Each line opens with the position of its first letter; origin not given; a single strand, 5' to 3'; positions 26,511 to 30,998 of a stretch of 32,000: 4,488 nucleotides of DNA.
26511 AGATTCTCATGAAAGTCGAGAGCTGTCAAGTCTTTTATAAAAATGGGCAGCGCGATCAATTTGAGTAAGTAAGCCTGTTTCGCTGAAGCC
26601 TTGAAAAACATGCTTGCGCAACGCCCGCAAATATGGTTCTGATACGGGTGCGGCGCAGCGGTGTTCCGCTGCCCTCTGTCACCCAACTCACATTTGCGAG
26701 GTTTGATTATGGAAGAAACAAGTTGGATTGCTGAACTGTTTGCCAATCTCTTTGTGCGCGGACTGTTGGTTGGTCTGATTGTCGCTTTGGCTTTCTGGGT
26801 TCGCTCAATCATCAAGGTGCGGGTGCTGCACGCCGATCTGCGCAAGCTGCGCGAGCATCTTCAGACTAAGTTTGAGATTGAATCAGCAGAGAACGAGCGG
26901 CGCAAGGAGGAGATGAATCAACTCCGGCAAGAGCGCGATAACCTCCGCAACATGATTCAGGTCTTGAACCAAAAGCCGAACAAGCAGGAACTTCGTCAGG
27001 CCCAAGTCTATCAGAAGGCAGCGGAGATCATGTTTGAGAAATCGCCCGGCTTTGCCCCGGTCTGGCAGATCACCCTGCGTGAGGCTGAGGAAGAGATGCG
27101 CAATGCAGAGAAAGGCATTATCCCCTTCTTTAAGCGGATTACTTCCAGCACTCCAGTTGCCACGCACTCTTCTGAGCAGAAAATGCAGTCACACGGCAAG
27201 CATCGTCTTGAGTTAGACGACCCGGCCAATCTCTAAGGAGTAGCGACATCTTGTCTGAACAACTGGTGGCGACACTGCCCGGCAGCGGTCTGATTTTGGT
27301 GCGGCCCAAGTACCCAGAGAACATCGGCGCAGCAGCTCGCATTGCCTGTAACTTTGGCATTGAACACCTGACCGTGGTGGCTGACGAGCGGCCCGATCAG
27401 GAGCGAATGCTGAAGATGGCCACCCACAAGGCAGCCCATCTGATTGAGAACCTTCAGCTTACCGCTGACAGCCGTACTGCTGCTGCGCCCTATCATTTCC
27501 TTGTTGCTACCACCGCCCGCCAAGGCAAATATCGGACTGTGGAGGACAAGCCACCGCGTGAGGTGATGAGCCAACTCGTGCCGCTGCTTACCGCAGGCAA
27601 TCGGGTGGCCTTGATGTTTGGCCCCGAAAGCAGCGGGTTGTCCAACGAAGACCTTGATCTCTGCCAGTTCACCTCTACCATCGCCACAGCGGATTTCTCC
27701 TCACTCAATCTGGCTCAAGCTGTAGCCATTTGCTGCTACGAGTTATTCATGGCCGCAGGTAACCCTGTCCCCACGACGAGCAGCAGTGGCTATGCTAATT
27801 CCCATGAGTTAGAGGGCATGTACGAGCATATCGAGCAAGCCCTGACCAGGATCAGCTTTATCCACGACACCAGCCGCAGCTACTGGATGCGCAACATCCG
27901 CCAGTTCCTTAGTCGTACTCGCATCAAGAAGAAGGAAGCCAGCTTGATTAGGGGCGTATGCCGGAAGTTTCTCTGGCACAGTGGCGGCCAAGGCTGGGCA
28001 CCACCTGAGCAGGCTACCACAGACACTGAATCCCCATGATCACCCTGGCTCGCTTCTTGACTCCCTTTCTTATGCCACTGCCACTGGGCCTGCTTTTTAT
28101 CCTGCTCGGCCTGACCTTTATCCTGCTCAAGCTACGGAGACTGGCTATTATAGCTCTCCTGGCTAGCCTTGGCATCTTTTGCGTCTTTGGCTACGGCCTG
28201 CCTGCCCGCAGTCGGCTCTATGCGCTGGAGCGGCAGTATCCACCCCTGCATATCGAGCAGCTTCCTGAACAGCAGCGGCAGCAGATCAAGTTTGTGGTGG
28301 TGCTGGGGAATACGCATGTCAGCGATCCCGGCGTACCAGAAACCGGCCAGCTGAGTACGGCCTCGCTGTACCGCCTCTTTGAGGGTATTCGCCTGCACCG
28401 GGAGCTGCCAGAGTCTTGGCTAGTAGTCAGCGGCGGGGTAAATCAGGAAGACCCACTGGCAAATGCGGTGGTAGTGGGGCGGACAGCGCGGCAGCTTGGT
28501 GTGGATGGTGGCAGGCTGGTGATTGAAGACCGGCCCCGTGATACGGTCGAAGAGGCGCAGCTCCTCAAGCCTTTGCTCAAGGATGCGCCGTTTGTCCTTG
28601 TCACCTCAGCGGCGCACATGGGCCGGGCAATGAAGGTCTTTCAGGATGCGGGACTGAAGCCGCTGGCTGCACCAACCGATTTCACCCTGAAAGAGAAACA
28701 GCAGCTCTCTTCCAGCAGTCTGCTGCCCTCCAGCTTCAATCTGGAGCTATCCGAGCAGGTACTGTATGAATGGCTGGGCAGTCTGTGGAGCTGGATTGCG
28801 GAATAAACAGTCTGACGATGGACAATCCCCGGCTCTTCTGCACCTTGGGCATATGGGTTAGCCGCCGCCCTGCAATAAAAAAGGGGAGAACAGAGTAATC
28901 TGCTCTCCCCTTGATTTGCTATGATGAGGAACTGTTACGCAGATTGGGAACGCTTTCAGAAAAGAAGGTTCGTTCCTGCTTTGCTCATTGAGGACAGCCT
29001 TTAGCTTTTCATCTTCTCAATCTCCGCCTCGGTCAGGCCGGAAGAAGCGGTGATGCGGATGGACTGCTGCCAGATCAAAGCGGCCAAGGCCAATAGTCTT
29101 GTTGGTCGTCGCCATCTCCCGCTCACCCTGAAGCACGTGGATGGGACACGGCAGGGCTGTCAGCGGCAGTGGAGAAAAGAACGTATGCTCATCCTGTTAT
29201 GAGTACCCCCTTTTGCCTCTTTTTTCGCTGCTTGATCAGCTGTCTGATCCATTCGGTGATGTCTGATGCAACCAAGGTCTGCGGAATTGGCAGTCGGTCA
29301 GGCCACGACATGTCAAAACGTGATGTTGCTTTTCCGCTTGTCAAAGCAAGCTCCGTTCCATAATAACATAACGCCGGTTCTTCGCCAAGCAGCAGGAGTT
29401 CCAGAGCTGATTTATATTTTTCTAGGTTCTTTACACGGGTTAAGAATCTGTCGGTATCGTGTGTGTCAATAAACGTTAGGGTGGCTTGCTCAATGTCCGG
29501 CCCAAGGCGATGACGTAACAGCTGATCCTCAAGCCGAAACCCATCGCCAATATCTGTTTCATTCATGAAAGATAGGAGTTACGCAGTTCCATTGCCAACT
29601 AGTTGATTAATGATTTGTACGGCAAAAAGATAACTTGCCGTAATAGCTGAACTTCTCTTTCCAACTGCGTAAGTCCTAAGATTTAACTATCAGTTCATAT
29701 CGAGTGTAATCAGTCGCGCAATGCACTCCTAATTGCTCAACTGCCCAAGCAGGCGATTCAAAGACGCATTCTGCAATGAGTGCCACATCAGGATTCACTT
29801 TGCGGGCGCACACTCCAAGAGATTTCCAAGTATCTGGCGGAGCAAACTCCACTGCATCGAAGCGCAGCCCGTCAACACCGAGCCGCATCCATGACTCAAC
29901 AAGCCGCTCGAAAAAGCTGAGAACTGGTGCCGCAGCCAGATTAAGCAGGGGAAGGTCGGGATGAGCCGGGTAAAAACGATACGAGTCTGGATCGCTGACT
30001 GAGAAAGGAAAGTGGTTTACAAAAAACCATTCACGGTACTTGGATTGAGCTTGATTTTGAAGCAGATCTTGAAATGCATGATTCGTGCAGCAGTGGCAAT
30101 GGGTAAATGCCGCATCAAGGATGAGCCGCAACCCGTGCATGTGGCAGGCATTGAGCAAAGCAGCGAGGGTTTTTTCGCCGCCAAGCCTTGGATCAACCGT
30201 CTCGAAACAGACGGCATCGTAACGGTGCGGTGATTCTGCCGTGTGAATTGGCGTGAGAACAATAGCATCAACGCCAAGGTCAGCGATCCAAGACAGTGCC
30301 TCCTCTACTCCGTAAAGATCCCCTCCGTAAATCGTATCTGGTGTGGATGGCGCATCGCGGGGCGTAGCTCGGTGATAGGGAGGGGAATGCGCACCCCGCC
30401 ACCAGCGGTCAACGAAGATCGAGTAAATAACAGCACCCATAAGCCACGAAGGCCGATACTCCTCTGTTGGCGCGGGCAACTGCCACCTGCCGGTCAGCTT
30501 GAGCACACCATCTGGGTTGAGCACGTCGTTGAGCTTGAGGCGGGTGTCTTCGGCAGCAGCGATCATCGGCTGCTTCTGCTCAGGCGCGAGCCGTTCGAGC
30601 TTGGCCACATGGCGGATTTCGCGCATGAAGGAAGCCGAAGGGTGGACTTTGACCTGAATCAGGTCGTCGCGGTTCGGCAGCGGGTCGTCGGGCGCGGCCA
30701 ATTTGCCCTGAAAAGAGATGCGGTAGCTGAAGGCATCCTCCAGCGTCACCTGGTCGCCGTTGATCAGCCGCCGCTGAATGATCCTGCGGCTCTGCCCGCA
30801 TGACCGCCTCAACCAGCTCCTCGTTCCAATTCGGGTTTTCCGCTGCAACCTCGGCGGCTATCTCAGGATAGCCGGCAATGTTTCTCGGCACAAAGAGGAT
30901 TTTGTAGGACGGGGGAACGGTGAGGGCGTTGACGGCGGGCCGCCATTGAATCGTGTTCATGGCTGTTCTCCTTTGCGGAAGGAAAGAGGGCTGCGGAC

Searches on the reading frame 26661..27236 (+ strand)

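Call 64: search_protein_families(library=pfam, proteins=[window:26661-27236:+], max_evalue=0.00001)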
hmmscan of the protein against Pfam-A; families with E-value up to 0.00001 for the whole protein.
window:26661-27236:+ (191 aa): 1 family
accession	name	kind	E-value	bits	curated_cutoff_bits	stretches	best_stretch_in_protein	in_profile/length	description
PF14851.11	FAM176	-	1.8e-06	28.3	31.5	1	25-122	20-116/152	FAM176 family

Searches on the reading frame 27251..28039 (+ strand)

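Call 64: search_protein_families(library=pfam, proteins=[window:27251-28039:+], max_evalue=0.00001)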
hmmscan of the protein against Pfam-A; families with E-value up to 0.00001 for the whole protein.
window:27251-28039:+ (262 aa): 1 family
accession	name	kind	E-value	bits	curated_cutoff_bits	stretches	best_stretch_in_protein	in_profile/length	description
PF00588.24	SpoU_methylase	-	5e-23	82.2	29.7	1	14-163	4-142/142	SpoU rRNA Methylase family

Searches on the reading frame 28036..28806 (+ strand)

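Call 64: search_protein_families(library=pfam, proteins=[window:28036-28806:+], max_evalue=0.00001)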
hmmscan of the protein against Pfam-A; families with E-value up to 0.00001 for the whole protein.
window:28036-28806:+ (256 aa): 1 family
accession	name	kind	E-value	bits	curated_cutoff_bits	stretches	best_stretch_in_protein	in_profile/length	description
PF02698.23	DUF218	-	2.2e-27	96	27.6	1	86-248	2-133/133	DUF218 domain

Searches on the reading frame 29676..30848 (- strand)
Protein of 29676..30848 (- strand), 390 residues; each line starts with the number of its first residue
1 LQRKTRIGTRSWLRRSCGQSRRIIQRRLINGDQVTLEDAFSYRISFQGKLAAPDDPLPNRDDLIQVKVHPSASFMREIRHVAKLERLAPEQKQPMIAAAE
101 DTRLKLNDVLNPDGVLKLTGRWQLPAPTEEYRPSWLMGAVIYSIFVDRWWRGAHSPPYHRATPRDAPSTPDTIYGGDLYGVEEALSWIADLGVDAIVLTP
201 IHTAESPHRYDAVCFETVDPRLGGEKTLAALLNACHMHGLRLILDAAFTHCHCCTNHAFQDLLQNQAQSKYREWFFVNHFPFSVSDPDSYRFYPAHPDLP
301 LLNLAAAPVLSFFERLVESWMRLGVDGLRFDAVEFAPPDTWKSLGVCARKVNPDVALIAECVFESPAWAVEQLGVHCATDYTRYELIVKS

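Call 64: search_protein_families(library=pfam, proteins=[window:29676-30848:-], max_evalue=0.00001)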
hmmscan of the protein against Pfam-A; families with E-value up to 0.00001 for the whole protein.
window:29676-30848:- (390 aa): 1 family
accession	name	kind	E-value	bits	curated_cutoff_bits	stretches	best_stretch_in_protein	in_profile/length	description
PF00128.31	Alpha-amylase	-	8.4e-26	91.6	22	1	168-335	10-192/446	Alpha amylase, catalytic domain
